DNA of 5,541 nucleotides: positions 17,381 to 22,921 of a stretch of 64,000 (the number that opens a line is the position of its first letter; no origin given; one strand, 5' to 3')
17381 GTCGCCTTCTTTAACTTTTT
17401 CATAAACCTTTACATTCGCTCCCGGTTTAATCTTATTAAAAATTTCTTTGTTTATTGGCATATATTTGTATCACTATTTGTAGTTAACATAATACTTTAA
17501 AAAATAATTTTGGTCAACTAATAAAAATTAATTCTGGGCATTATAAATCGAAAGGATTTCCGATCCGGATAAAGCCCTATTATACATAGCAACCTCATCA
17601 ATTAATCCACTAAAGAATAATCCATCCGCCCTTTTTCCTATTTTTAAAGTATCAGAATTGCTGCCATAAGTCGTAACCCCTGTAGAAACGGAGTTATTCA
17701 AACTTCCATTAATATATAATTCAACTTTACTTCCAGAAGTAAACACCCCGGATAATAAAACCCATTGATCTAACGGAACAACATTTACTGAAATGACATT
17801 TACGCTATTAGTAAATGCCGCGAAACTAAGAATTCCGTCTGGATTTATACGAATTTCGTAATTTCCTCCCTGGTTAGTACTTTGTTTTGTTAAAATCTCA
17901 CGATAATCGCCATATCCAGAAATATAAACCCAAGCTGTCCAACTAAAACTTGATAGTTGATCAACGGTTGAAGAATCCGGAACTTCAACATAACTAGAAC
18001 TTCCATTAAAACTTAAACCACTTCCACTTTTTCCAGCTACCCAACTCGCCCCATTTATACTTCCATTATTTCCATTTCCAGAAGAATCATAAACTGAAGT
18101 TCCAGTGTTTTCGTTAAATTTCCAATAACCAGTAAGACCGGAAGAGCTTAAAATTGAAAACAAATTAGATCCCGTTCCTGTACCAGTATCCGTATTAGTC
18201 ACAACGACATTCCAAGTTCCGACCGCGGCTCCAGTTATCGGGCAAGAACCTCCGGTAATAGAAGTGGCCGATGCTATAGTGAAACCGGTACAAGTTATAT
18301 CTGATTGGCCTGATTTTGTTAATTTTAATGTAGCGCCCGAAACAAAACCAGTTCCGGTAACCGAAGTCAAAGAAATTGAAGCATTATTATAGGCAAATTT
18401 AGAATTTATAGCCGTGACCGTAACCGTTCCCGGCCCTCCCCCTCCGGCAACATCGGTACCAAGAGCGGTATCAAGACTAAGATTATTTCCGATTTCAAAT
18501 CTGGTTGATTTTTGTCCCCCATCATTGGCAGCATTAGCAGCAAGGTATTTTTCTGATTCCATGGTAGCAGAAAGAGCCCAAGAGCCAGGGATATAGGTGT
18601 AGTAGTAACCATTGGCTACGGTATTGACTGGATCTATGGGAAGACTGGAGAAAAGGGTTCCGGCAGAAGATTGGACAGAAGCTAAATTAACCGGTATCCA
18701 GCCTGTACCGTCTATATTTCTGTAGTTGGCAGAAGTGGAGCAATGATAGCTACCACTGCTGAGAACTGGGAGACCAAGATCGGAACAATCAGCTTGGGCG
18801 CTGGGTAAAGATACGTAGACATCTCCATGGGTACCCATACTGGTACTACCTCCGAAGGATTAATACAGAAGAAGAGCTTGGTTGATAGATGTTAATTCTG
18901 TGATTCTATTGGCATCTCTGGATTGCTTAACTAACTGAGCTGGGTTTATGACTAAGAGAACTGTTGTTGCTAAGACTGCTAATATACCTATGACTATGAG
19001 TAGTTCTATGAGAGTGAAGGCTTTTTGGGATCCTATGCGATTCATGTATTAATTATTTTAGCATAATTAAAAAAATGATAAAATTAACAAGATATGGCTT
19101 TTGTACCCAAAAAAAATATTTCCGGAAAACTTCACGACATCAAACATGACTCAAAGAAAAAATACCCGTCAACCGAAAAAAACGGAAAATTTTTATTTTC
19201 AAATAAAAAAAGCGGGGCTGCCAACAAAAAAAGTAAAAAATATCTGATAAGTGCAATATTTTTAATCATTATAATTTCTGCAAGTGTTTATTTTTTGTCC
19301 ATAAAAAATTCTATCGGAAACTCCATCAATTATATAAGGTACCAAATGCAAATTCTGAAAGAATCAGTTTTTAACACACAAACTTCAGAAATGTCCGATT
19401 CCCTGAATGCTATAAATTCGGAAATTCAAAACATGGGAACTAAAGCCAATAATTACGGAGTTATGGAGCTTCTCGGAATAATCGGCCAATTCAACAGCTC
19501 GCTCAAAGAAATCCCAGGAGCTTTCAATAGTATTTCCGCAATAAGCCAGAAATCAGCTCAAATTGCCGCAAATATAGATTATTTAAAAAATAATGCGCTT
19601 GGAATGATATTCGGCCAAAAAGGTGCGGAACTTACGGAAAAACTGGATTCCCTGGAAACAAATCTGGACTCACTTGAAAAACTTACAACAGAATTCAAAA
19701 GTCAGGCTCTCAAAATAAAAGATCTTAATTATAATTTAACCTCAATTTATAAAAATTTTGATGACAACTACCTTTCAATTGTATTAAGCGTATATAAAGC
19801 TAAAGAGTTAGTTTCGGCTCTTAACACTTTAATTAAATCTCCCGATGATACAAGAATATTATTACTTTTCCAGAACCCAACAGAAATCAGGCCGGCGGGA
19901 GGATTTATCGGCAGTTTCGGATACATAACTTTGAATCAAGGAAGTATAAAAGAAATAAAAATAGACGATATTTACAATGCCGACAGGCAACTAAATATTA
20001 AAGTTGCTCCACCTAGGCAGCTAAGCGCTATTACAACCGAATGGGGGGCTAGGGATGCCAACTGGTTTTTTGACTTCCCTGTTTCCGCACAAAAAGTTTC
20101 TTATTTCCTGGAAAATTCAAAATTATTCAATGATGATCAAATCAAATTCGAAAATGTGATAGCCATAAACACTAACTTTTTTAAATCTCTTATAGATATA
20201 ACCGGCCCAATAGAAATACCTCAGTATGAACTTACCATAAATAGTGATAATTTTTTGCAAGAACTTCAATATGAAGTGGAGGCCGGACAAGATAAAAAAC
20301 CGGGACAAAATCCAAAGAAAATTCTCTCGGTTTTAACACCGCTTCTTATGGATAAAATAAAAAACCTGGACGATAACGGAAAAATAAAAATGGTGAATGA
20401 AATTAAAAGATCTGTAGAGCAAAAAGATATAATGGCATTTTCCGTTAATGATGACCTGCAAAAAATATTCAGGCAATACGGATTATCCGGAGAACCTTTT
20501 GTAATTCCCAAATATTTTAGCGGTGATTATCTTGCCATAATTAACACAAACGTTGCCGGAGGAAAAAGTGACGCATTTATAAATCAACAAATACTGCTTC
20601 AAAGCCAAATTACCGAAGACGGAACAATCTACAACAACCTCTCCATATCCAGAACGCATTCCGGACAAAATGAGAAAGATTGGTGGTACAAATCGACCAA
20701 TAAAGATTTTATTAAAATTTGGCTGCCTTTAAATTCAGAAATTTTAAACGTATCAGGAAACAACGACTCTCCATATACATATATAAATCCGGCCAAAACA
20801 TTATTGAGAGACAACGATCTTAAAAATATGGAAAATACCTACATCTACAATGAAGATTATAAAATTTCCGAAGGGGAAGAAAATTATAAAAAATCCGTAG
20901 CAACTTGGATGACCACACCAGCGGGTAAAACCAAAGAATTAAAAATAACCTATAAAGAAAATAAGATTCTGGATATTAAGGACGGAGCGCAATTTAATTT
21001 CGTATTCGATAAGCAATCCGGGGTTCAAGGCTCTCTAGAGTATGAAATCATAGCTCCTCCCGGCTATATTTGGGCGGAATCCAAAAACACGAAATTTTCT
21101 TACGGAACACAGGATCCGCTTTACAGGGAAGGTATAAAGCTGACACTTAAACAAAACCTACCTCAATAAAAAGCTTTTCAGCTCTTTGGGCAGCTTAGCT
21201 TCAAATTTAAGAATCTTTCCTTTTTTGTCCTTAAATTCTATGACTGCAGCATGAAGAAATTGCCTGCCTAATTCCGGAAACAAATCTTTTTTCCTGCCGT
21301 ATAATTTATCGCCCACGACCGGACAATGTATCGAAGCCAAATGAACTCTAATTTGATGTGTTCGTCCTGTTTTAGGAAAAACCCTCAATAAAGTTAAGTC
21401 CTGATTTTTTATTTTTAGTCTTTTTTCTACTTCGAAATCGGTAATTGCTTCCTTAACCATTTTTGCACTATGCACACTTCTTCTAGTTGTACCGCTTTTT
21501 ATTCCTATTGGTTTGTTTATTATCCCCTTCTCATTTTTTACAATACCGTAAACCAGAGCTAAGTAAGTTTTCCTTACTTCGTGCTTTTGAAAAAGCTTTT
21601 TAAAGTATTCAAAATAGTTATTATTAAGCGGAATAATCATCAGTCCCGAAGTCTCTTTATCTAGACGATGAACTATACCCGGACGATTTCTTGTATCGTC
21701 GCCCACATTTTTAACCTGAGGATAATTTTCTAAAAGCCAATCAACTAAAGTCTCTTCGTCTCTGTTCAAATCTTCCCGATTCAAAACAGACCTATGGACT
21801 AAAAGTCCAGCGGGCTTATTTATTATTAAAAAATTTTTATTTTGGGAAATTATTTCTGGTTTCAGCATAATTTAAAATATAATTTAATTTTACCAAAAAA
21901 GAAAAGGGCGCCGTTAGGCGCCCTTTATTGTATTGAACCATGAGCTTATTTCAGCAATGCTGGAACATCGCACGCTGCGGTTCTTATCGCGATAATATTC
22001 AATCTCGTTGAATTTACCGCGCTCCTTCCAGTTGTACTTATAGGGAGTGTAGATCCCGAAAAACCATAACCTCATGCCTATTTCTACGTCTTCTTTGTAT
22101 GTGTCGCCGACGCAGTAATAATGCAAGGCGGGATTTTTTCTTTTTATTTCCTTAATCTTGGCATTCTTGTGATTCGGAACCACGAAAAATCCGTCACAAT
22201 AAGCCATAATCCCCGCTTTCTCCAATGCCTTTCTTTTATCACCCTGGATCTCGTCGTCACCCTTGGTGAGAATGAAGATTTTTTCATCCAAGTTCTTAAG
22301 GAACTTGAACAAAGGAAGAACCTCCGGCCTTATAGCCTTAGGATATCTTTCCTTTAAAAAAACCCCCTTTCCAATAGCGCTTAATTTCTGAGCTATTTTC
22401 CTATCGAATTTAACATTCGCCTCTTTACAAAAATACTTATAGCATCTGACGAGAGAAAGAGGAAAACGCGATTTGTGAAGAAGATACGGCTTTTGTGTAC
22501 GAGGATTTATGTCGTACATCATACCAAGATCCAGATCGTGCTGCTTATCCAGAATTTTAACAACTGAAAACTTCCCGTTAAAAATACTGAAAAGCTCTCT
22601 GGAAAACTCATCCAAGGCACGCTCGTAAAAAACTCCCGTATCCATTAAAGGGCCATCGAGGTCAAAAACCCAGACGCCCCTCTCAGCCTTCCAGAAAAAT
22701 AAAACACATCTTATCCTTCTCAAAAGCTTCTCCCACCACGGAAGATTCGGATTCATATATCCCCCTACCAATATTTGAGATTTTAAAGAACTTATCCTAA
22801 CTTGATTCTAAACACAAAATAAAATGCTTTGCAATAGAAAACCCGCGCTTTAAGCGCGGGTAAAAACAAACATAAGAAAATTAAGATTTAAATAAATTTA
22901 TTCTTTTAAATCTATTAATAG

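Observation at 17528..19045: Type IV pilin N-terminus and LamG lectin domain in one frame, split by a single in-frame TAA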

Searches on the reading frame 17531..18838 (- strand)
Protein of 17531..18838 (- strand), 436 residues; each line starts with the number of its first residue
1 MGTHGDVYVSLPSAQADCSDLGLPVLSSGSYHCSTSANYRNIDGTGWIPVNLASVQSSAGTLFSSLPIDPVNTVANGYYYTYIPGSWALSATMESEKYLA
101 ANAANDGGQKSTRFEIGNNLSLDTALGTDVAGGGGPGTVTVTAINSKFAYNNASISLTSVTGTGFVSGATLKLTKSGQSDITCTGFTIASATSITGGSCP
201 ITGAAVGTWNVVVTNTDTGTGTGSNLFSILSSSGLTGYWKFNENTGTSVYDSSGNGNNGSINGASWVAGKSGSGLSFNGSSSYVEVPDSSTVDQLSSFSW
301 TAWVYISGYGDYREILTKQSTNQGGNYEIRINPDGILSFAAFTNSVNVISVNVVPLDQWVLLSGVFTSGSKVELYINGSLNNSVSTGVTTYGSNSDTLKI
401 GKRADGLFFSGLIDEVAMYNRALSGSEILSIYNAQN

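Call 4: search_protein_families(library=pfam, proteins=[window:17531-18838:-], max_evalue=0.01)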
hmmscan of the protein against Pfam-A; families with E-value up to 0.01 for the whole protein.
window:17531-18838:- (436 aa): 1 family
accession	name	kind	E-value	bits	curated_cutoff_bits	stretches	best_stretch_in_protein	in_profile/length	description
PF13385.13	Laminin_G_3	-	8.9e-27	94.5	27.6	1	278-428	1-150/151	Concanavalin A-like lectin/glucanases superfamily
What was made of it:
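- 17531..18142 (-): C-terminal LamG / concanavalin-A-like jelly-roll domain (Pfam match 17555-18007). PF13385, E = 8.9e-27 (call 4).
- On LamG / concanavalin-A-like lectin domain proteins (PF13385): 94.5 bits against a cut-off of 27.6, covering profile positions 1-150 of 151 (call 4).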

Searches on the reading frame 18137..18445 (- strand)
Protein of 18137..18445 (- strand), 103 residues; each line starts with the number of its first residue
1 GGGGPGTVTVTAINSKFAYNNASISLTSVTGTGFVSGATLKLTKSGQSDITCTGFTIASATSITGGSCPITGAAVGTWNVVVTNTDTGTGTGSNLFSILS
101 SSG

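Call 49: search_protein_families(library=pfam, proteins=[window:18137-18445:-], max_evalue=1)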
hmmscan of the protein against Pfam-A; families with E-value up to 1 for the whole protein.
seq(103 aa): 0 families
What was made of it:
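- Tried and rejected: Pfam gave nothing (call 49).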

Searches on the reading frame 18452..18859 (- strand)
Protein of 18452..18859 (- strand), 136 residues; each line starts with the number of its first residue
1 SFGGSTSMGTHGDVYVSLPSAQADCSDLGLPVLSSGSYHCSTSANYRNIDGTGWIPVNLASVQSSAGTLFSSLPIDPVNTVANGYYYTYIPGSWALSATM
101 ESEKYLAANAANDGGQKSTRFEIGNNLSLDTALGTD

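Call 49: search_protein_families(library=pfam, proteins=[window:18452-18859:-], max_evalue=1)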
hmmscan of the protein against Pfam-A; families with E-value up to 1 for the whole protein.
seq(136 aa): 1 family
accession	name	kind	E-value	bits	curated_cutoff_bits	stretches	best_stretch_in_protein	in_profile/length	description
PF12779.12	WXXGXW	-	0.1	13.2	18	1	84-95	1-12/26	WXXGXW repeat (2 copies)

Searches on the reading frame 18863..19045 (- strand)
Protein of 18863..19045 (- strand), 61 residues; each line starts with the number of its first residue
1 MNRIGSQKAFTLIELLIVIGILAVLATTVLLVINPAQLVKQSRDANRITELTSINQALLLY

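Call 4: search_protein_families(library=pfam, proteins=[window:18863-19045:-], max_evalue=0.01)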
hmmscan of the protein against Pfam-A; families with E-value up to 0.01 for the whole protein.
window:18863-19045:- (61 aa): 1 family
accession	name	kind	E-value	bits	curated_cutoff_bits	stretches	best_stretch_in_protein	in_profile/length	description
PF07963.17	N_methyl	-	1.8e-07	30.8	21.2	1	6-29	3-26/27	Prokaryotic N-terminal methylation motif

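Call 17: list_cluster_members(proteins=[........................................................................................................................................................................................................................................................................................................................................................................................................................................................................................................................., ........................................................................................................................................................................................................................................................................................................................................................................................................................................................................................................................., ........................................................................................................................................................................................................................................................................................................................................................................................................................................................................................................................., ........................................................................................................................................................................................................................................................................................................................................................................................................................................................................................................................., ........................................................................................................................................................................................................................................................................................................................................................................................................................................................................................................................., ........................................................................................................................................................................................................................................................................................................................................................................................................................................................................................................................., window:18863-19045:-, P0001])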
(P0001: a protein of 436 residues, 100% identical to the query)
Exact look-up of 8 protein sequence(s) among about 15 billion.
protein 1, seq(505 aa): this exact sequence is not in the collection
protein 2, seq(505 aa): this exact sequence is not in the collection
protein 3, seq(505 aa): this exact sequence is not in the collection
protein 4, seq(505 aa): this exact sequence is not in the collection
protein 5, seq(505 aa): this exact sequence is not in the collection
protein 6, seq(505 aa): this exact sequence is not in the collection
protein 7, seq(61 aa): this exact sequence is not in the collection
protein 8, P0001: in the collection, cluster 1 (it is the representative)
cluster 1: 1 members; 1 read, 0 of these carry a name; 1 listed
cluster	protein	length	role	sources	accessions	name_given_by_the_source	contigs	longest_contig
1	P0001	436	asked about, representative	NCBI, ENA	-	-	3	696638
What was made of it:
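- No protein with a sense codon at this position (Q, K, E, L, S or Y) exists in the 15-billion-protein collection (call 17).
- Tried and rejected: None is present; only the 436-aa ORF is (call 17).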

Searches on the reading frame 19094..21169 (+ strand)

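Call 47: search_protein_families(library=pfam, proteins=[window:19094-21169:+], max_evalue=0.001)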
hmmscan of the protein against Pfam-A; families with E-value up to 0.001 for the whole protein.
window:19094-21169:+ (691 aa): 1 family
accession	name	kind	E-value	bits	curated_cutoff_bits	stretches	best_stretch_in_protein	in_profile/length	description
PF13196.11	DUF4012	-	3.5e-21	76.6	28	1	253-394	4-142/144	Protein of unknown function (DUF4012)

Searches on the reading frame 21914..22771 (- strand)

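Call 47: search_protein_families(library=pfam, proteins=[window:21914-22771:-], max_evalue=0.001)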
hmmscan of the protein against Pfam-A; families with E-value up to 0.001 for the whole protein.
window:21914-22771:- (285 aa): 1 family
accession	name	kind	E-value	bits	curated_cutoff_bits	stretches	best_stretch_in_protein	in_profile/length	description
PF00702.32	Hydrolase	-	0.00019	22.3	26.4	1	35-230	5-185/191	haloacid dehalogenase-like hydrolase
